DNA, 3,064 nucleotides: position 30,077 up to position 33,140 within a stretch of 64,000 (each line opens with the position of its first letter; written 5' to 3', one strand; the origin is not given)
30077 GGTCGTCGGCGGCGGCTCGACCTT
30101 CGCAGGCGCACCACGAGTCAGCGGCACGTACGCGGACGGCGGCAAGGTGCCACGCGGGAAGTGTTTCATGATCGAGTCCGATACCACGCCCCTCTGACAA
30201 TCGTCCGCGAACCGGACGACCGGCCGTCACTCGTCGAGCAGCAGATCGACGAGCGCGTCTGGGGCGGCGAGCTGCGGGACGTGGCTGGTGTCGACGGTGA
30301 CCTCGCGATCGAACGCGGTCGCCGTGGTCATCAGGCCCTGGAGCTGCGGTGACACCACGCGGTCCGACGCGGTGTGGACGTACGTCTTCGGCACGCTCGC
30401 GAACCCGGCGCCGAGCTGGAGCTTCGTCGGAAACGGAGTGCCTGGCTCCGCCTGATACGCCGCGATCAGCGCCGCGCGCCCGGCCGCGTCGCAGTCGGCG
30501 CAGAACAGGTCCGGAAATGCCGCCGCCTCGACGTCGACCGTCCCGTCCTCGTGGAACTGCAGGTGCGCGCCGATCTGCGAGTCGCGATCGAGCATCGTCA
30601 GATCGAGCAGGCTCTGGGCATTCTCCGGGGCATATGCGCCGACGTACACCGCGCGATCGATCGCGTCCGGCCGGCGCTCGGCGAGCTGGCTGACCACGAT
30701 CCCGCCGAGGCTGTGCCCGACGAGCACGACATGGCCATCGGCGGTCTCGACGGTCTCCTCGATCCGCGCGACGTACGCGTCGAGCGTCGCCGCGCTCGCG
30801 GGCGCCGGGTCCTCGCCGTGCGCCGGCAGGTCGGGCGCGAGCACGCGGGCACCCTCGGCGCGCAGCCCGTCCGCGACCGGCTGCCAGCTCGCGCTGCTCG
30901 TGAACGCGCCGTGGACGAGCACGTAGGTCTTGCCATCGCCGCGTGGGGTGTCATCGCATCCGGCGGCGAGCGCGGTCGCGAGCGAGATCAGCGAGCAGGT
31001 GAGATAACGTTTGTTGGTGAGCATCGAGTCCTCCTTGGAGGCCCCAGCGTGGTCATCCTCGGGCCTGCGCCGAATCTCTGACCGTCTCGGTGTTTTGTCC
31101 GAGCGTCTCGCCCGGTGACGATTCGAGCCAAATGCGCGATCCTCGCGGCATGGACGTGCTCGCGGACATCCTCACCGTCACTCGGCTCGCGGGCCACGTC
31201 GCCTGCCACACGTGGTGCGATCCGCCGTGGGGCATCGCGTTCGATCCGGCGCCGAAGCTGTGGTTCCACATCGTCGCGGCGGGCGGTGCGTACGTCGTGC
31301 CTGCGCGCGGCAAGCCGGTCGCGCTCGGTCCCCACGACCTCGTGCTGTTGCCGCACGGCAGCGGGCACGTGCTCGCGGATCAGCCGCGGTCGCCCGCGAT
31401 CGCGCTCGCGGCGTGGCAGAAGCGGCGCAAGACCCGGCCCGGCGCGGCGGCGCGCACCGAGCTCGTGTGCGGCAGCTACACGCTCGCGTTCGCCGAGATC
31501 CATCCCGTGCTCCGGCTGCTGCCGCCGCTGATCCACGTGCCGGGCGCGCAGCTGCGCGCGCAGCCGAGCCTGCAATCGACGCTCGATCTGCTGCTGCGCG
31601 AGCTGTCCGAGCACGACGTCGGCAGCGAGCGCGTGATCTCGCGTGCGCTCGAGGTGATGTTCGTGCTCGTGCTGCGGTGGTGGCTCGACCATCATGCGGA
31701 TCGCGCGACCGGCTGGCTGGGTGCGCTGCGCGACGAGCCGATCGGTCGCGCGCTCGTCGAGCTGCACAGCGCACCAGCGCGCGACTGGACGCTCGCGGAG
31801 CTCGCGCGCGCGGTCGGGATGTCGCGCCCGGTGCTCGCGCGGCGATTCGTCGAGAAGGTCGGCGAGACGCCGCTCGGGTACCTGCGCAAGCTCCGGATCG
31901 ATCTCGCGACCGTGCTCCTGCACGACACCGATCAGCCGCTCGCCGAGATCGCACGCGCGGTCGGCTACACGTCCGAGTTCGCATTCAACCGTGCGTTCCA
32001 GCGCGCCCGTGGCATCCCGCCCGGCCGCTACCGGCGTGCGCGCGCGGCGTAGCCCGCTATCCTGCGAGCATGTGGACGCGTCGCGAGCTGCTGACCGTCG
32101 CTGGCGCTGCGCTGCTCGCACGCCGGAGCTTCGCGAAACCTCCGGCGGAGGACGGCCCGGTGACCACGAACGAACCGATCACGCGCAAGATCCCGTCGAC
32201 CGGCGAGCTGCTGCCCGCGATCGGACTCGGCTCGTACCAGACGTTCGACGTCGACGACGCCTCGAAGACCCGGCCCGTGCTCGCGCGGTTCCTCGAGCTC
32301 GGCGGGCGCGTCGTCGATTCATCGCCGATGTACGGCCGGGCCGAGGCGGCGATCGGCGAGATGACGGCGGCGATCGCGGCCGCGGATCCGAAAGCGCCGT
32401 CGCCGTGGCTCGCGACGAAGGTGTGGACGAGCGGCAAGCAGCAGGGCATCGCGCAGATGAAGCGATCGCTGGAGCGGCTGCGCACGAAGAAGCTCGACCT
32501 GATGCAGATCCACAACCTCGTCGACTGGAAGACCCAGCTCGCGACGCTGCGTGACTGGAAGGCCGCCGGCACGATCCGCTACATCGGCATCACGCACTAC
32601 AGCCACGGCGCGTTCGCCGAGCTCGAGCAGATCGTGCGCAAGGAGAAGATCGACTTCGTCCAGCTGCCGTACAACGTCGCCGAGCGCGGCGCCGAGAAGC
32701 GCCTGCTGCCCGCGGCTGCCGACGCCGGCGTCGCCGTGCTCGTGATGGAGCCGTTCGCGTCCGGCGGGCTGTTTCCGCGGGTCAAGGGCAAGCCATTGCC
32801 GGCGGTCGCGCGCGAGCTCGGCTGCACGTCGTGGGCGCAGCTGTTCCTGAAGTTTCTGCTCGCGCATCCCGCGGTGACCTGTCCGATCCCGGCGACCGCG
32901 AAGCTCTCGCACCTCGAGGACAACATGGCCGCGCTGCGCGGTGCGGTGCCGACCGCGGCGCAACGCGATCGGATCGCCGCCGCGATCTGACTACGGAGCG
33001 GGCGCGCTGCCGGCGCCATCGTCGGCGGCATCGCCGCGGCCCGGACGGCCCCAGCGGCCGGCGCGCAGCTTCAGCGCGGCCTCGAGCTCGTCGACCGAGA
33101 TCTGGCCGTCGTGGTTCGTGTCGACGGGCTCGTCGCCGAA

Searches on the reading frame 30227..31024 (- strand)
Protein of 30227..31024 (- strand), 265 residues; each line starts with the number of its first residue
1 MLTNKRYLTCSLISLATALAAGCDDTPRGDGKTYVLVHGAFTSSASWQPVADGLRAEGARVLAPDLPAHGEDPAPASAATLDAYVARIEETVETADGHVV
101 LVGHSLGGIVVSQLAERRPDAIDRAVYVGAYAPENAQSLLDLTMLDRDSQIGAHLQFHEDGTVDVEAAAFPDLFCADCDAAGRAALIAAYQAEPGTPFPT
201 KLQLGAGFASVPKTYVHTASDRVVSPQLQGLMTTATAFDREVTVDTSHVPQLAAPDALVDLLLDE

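Call 73: search_protein_families(library=pfam, proteins=[window:30227-31024:-], max_evalue=0.001)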
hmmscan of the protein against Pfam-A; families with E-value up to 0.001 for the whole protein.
window:30227-31024:- (265 aa): 8 families
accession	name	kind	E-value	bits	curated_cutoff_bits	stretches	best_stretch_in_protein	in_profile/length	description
PF12697.13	Abhydrolase_6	-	6.2e-26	92.8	26.3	1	35-260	2-216/217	Alpha/beta hydrolase family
PF00561.26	Abhydrolase_1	-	1.8e-20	74.1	25.8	1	35-139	4-109/245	alpha/beta hydrolase fold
PF12146.15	Hydrolase_4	-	1.3e-12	48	27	1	34-132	7-111/239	Serine aminopeptidase, S33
PF06821.19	Ser_hydrolase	-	3.9e-07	30.6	22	1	77-138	35-98/172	Serine hydrolase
PF12695.13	Abhydrolase_5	-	8.9e-07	29.3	27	1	36-137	4-96/164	Alpha/beta hydrolase family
PF00975.26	Thioesterase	-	7.7e-05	23.4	26.4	1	35-137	4-110/226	Thioesterase domain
PF06259.18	Abhydrolase_8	-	0.00014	22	20.5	1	71-130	84-142/178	Alpha/beta hydrolase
PF07819.20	PGAP1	-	0.00077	19.7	24.3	0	90-128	84-125/233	PGAP1-like alpha/beta domain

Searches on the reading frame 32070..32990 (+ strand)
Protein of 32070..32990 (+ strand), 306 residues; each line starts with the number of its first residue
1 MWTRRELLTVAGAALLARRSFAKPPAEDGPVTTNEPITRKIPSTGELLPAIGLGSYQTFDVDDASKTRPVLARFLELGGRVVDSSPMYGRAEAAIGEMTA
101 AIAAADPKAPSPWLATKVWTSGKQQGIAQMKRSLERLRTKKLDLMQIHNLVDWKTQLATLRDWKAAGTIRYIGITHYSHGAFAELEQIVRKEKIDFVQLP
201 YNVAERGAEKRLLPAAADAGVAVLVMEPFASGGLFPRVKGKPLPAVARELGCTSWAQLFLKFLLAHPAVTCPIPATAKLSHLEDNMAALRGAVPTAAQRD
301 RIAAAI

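Call 73: search_protein_families(library=pfam, proteins=[window:32070-32990:+], max_evalue=0.001)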
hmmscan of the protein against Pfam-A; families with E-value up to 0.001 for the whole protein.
window:32070-32990:+ (306 aa): 1 family
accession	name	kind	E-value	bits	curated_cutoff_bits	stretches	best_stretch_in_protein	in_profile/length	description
PF00248.27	Aldo_ket_red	-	5.1e-35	121.4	24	1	51-290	2-275/291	Aldo/keto reductase family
